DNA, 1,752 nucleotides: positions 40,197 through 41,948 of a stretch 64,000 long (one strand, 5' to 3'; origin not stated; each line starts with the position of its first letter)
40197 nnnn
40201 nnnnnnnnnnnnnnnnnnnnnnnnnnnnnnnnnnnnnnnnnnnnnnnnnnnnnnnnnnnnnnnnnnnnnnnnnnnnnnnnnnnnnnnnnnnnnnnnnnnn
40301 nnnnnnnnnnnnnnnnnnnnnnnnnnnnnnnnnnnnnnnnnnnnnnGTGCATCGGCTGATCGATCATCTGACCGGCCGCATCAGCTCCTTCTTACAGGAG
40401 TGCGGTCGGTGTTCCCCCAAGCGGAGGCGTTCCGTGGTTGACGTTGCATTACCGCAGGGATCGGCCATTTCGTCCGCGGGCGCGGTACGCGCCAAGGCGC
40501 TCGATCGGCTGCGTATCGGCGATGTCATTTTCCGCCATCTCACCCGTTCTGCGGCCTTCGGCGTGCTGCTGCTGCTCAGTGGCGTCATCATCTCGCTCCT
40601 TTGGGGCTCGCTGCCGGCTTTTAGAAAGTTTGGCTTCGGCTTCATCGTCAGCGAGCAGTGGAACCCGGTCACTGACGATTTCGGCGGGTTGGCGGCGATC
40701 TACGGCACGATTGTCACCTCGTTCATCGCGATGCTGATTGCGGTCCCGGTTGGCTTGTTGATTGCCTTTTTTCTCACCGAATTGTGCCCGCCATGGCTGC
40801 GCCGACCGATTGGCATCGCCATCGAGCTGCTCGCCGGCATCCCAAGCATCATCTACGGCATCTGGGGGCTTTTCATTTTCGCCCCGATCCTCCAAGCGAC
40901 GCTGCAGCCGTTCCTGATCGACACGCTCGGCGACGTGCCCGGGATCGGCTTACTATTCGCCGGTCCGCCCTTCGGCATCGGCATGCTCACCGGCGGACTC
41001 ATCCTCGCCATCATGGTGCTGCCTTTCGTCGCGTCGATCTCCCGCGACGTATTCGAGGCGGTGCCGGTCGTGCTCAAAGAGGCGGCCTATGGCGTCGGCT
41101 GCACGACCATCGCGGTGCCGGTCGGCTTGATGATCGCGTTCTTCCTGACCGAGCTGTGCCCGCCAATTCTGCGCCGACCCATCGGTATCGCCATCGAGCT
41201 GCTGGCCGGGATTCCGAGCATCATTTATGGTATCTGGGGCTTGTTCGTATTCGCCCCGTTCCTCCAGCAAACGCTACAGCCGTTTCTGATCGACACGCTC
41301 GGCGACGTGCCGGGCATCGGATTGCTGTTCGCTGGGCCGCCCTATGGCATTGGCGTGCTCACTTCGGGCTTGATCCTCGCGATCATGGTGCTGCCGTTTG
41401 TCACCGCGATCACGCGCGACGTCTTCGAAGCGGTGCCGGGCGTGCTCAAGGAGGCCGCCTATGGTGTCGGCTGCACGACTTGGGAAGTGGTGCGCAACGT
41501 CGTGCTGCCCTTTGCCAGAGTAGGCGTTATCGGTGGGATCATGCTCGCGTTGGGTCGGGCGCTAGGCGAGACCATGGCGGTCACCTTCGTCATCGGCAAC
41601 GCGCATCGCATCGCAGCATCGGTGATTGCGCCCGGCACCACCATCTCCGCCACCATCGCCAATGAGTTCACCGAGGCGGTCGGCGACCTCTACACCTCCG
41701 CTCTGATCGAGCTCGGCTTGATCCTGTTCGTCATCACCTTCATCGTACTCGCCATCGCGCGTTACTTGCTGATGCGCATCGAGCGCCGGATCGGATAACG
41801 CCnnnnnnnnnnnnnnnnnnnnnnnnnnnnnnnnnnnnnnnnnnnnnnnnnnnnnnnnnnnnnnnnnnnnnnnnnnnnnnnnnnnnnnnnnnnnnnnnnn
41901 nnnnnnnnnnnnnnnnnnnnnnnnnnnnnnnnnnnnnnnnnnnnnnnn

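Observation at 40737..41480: pstC carries an in-frame, diverged 372-bp tandem duplication (a 124-aa block repeated)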

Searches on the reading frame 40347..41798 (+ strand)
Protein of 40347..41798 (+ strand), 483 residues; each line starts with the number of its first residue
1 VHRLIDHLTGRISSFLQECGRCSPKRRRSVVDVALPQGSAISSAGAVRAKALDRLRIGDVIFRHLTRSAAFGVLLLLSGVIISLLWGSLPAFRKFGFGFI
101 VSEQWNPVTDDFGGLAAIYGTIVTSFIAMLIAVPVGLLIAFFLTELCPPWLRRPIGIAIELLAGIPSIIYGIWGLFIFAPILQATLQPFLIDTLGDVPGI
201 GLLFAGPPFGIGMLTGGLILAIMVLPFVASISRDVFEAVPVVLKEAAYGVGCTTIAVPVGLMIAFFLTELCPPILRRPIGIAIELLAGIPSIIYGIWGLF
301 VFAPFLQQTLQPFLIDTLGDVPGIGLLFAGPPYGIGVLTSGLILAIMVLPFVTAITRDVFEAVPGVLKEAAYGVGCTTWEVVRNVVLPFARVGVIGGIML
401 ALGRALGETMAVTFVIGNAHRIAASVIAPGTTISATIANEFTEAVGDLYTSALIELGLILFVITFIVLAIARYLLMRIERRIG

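Call 5: find_encoding_contigs(protein=window:40347-41798:+, flank=10000, max_places=10)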
Protein window:40347-41798:+ (483 aa): no gene with exactly this product is on record in the collection.

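Call 6: find_homologous_proteins(query=window:40347-41798:+)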
Query window:40347-41798:+ (483 aa): 8000 proteins with E <= 0.001 among 8000 candidates; the best 120 are listed.
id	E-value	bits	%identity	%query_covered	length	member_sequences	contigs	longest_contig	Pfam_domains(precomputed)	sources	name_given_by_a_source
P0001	2.5e-219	747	83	52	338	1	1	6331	PF00528.28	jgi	jgi:phosphate transport system permease protein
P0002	4.7e-219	746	84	52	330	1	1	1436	PF00528.28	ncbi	-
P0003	6.1e-219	746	89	47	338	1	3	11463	PF00528.28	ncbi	-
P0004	6.7e-219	746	84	52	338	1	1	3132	PF00528.28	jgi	-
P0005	7.2e-218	743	83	52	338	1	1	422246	PF00528.28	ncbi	-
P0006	8.9e-218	742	85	52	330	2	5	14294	PF00528.28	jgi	jgi:phosphate transport system permease protein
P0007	1.1e-217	742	86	52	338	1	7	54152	PF00528.28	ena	-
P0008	6.7e-217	739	84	52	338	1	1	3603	PF00528.28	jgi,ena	-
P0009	5.9e-216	736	88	47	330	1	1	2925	PF00528.28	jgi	jgi:phosphate transport system permease protein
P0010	8.2e-216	736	85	52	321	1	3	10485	PF00528.28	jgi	-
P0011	1.6e-215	735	84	52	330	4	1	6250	PF00528.28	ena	-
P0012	2.2e-215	734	85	52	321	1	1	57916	PF00528.28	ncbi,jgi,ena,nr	ncbi:MAG TPA: phosphate ABC transporter permease subunit PstC [Xanthobacteraceae bacterium]|jgi:phos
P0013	3.2e-215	734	84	52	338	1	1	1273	PF00528.28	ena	-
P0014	3.2e-215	734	83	52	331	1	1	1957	PF00528.28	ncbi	ncbi:MAG: phosphate ABC transporter permease subunit PstC [Terriglobales bacterium]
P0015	6.7e-215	733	83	52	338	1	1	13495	PF00528.28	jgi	jgi:phosphate transport system permease protein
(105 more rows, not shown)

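Call 7: find_related_loci(query=window:40347-41798:+, collection=genome_contigs, flank=10000)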
Query window:40347-41798:+ (483 aa) in genome_contigs; peptide patterns used: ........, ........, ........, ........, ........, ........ (x = any residue, [..] = any of these).
599 stretches matched a pattern (row limit reached: there are more); 591 encode a relative of the query (tblastn E <= 1e-3); the best 80 are kept; 80 distinct loci.
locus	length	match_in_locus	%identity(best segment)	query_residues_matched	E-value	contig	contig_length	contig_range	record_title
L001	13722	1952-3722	94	1-483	9e-153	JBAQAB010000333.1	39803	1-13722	MAG: Xanthobacteraceae bacterium isolate MFD00051_ilm_asm_bin14 k127_134903, whole genome shotgun sequence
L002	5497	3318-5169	86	3-483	2e-135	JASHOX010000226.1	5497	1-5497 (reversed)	MAG: Xanthobacteraceae bacterium isolate JOPF034 JOPF_AWAY_contig_1098640, whole genome shotgun sequence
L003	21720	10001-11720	86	23-483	8e-133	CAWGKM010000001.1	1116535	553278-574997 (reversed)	MAG: uncultured Alphaproteobacteria bacterium isolate MFD02248.bin.1.117 genome assembly, contig: contig_37296, whole ge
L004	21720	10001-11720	85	23-483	2e-129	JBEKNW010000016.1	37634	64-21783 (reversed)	MAG: Xanthobacteraceae bacterium isolate SPRUCE 426 SPRUCE_426_16, whole genome shotgun sequence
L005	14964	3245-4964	84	23-483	3e-129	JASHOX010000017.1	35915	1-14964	MAG: Xanthobacteraceae bacterium isolate JOPF034 JOPF_AWAY_contig_47463, whole genome shotgun sequence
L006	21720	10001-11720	86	23-483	2e-129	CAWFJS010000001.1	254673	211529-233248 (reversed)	MAG: uncultured Alphaproteobacteria bacterium isolate MFD01872.bin.2.154 genome assembly, contig: contig_102872, whole g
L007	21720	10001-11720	85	23-483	4e-129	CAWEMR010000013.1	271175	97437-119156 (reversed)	MAG: uncultured Alphaproteobacteria bacterium isolate MFD05521.bin.1.134 genome assembly, contig: contig_141010, whole g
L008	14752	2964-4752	84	3-483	9e-129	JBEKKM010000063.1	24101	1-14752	MAG: Xanthobacteraceae bacterium isolate SPRUCE 347 SPRUCE_347_63, whole genome shotgun sequence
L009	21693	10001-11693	84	27-483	6e-129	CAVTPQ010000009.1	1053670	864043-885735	MAG: uncultured Alphaproteobacteria bacterium isolate MFD03323.bin.1.108 genome assembly, contig: contig_22861, whole ge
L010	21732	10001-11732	86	21-483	2e-128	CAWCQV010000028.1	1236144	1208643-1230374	MAG: uncultured Alphaproteobacteria bacterium isolate MFD05377.bin.1.220 genome assembly, contig: contig_44943, whole ge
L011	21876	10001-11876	91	10-483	3e-128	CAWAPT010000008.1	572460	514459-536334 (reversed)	MAG: uncultured Alphaproteobacteria bacterium isolate MFD04434.bin.2.46 genome assembly, contig: contig_35201, whole gen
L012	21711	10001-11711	84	26-483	2e-127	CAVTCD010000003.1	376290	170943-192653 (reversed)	MAG: uncultured Alphaproteobacteria bacterium isolate MFD01716.bin.2.50 genome assembly, contig: contig_25810, whole gen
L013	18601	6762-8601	82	23-483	2e-127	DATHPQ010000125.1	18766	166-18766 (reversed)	MAG TPA_asm: Xanthobacteraceae bacterium isolate SMAG_U12715 k141_3161089, whole genome shotgun sequence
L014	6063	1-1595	84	73-483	1e-127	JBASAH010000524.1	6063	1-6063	MAG: Xanthobacteraceae bacterium isolate MFD11090_ilm_asm_bin5 k127_628314, whole genome shotgun sequence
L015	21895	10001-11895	89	10-483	2e-126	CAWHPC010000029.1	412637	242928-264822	MAG: uncultured Alphaproteobacteria bacterium isolate MFD09222.bin.1.214 genome assembly, contig: contig_67168, whole ge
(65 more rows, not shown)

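Call 13: find_encoding_contigs(protein=window:40434-41795:+, flank=10000)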
Protein seq(454 aa) (454 aa): no gene with exactly this product is on record in the collection.

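Call 14: find_encoding_contigs(protein=window:40347-41795:+, flank=10000)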
Protein seq(483 aa) (483 aa): no gene with exactly this product is on record in the collection.

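Call 38: list_cluster_members(proteins=[window:40563-41795:+, window:40689-41795:+, window:40731-41795:+, window:40434-41795:+, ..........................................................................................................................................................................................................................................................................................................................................])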
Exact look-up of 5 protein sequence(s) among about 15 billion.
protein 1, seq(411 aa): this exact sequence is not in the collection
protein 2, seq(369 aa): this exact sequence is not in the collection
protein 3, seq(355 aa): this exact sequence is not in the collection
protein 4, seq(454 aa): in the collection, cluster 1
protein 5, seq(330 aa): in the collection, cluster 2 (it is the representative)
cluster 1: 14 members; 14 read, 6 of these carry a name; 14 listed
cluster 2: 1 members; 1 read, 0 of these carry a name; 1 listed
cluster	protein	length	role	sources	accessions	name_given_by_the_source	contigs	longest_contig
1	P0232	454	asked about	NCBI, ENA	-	-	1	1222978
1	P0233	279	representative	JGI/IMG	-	phosphate transport system permease protein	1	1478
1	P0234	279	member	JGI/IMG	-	phosphate transport system permease protein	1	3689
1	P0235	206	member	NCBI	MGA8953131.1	MAG: phosphate ABC transporter permease subunit PstC, partial [Xanthobacteraceae ...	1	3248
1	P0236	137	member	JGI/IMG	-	phosphate transport system permease protein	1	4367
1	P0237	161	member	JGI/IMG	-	phosphate transport system permease protein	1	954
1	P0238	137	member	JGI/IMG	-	phosphate transport system permease protein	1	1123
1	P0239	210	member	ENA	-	-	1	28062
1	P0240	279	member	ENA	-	-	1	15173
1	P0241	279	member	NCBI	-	-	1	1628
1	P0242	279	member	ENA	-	-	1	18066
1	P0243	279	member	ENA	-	-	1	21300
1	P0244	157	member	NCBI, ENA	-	-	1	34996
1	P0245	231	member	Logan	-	-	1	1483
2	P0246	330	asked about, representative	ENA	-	-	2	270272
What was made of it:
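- The 454-aa product occurs on a single contig (call 38).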

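Call 56: search_protein_representatives(protein=window:40437-41795:+)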
Query: 453 residues. Proteins with E-value up to 0.001 (for the whole library): 17401; up to 1e-10: 8919; up to 1e-30: 1247. The best 150 are listed.
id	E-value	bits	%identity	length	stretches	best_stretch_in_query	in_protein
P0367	5.3e-138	477.3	59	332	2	260-451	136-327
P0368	1.7e-137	475.7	59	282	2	225-419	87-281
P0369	2.0e-132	458.9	64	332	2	245-453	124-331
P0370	2.5e-111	389.4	70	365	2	225-372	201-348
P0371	1.4e-106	373.7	83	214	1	240-453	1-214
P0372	6.8e-105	368.2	52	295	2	14-223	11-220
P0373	8.6e-105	367.9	46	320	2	234-452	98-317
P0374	2.0e-104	366.6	57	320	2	252-451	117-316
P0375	8.4e-103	361.3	48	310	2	225-449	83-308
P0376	7.0e-101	355.0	46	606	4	225-450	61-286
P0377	1.5e-98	347.3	54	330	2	246-448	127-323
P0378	1.6e-92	327.5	46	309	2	234-445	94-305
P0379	8.7e-92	325.0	70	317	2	247-372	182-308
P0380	1.7e-90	320.8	54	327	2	262-446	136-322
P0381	1.8e-90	320.6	66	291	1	193-453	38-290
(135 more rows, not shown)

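Call 57: predict_structure(alignment_id=A1)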
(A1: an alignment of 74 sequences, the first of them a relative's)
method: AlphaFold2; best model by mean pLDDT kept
length: 454 residues; sequences in the alignment: 74
mean_pLDDT: 42.0   pTM: 0.25
mean pLDDT of the five models: 42.0, 40.2, 37.4, 37.2, 36.6
residues with pLDDT >= 90: 0; 70-90: 0; 50-70: 126; < 50: 328
segments of 3 or more residues with pLDDT < 50: 1-12, 73-88, 144-410, 412-420, 422-428, 452-454
pLDDT, mean of each block of 10 residues (from residue 1): 34 50 53 62 61 56 51 44 45 55 60 57 53 52 47 39 40 31 29 31 30 27 26 34 33 33 32 35 41 34 31 35 32 35 31 34 36 43 46 42 43 46 49 56 55 44
secondary structure, 60 per line:
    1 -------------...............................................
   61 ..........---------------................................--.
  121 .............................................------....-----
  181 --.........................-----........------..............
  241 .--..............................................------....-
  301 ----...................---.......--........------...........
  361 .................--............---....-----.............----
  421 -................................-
elements in order: H14-70 H86-117 H120-165 H172-175 H183-207 H213-220 H227-241 H244-289 H296-299 H305-323 H327-333 H336-343 H350-377 H380-391 H395-398 H404-416 H422-453
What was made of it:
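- Tried and rejected: With a 74-sequence alignment it gave mean pLDDT 42 and pTM 0.25 (call 57).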

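Call 66: predict_structure(alignment_id=A2)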
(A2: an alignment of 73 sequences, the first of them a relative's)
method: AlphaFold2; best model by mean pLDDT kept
length: 330 residues; sequences in the alignment: 73
mean_pLDDT: 50.1   pTM: 0.29
mean pLDDT of the five models: 50.1, 45.8, 44.2, 40.7, 40.0
residues with pLDDT >= 90: 0; 70-90: 1; 50-70: 176; < 50: 153
segments of 3 or more residues with pLDDT < 50: 1-9, 73-88, 177-181, 193-197, 201-305, 323-330
pLDDT, mean of each block of 10 residues (from residue 1): 46 54 55 63 63 58 53 46 47 54 58 55 56 56 54 58 63 53 51 49 44 40 35 36 39 43 43 43 42 44 51 56 45
secondary structure, 60 per line:
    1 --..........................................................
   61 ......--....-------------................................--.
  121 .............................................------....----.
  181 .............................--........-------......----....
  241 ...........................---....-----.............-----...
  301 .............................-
elements in order: H3-66 H69-72 H86-117 H120-165 H172-175 H180-209 H212-219 H227-232 H237-267 H271-274 H280-292 H298-329
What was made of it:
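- Tried and rejected: The control on the 330-aa single-copy protein, with the same homologues, was equally poor at pLDDT 50 and pTM 0.29 (call 66).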

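Call 69: search_protein_families(library=ncbifam, proteins=[P0232, P0246])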
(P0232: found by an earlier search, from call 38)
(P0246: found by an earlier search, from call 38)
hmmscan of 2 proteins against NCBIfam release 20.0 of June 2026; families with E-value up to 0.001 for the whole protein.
P0232 (454 aa): 13 families
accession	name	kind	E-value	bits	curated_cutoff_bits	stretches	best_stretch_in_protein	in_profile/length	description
NF008435.0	PRK11275.1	equivalog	5.5e-172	571.1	502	2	226-452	88-315/319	phosphate ABC transporter permease PstC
TIGR02138.1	phosphate_pstC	equivalog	1.5e-131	437.8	196.45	2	225-449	78-295/296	phosphate ABC transporter permease subunit PstC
TIGR00974.1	3a0107s02c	equivalog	4e-54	183.6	193.45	2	224-449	67-270/272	phosphate ABC transporter permease PstA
NF008430.0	PRK11268.1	equivalog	1.4e-15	57.1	439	1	313-442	158-286/295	phosphate ABC transporter permease PstA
TIGR02141.1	modB_ABC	equivalog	2e-10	40.7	182.6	1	309-442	79-202/208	molybdate ABC transporter permease subunit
TIGR02139.1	permease_CysT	equivalog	1.2e-09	38.2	246.1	1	313-447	137-260/265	sulfate ABC transporter permease subunit CysT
NF008208.0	PRK10971.1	equivalog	8.2e-09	35.3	415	1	313-391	145-223/277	sulfate/thiosulfate ABC transporter permease CysT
NF006939.0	PRK09421.1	equivalog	1e-08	34.9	262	1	313-452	98-227/230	molybdate ABC transporter permease subunit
TIGR00969.1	3a0106s02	subfamily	3.4e-08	33.3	240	1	310-392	143-227/272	sulfate ABC transporter permease subunit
TIGR01581.1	Mo_ABC_porter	hypoth_equivalog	3.7e-08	33.1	210.3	1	203-439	16-223/225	ABC transporter permease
NF007047.0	PRK09500.1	equivalog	2.1e-05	24.3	326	1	316-394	136-214/257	spermidine/putrescine ABC transporter permease PotC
TIGR02140.1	permease_CysW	equivalog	0.0002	21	329.1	1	312-391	131-212/261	sulfate ABC transporter permease subunit CysW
NF007963.0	PRK10683.1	equivalog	0.00071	19.1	489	1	306-384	189-260/317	putrescine ABC transporter permease PotH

P0246 (330 aa): 14 families
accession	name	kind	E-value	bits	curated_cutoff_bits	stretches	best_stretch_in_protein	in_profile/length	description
NF008435.0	PRK11275.1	equivalog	1.2e-122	409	502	1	26-328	12-315/319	phosphate ABC transporter permease PstC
TIGR02138.1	phosphate_pstC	equivalog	7e-94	314.2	196.45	1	31-325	2-295/296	phosphate ABC transporter permease subunit PstC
TIGR00974.1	3a0107s02c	equivalog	3.9e-39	134.4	193.45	1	36-325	7-270/272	phosphate ABC transporter permease PstA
NF008430.0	PRK11268.1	equivalog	3.9e-14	52.4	439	1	189-318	158-286/295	phosphate ABC transporter permease PstA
TIGR02139.1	permease_CysT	equivalog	3.2e-09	36.7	246.1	1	71-324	35-261/265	sulfate ABC transporter permease subunit CysT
TIGR01581.1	Mo_ABC_porter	hypoth_equivalog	4.8e-08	32.8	210.3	1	88-315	22-223/225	ABC transporter permease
TIGR02141.1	modB_ABC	equivalog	1.6e-07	31.2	182.6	1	182-318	76-202/208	molybdate ABC transporter permease subunit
NF008208.0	PRK10971.1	equivalog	1.9e-07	30.9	415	1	88-267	59-223/277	sulfate/thiosulfate ABC transporter permease CysT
NF006939.0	PRK09421.1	equivalog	3.7e-07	29.8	262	1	88-328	11-227/230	molybdate ABC transporter permease subunit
TIGR00969.1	3a0106s02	subfamily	8.3e-07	28.7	240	1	59-268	32-227/272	sulfate ABC transporter permease subunit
NF007047.0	PRK09500.1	equivalog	7.4e-05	22.5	326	1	192-270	136-214/257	spermidine/putrescine ABC transporter permease PotC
NF038017.1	ABC_perm1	subfamily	8.1e-05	22.7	100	1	94-268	7-155/184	ABC transporter permease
TIGR02140.1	permease_CysW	equivalog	0.0002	20.9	329.1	1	83-267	43-212/261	sulfate ABC transporter permease subunit CysW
NF007963.0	PRK10683.1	equivalog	0.00042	19.8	489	1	182-260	189-260/317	putrescine ABC transporter permease PotH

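Call 70: search_protein_families(library=pfam, proteins=[P0232], max_evalue=0.01)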
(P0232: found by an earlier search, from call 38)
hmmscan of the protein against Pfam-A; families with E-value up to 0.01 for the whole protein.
P0232 (454 aa): 1 family
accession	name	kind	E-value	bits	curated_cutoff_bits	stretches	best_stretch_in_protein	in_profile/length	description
PF00528.27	BPD_transp_1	-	3e-12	47.1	26.4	1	228-449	2-182/184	Binding-protein-dependent transport system inner membrane component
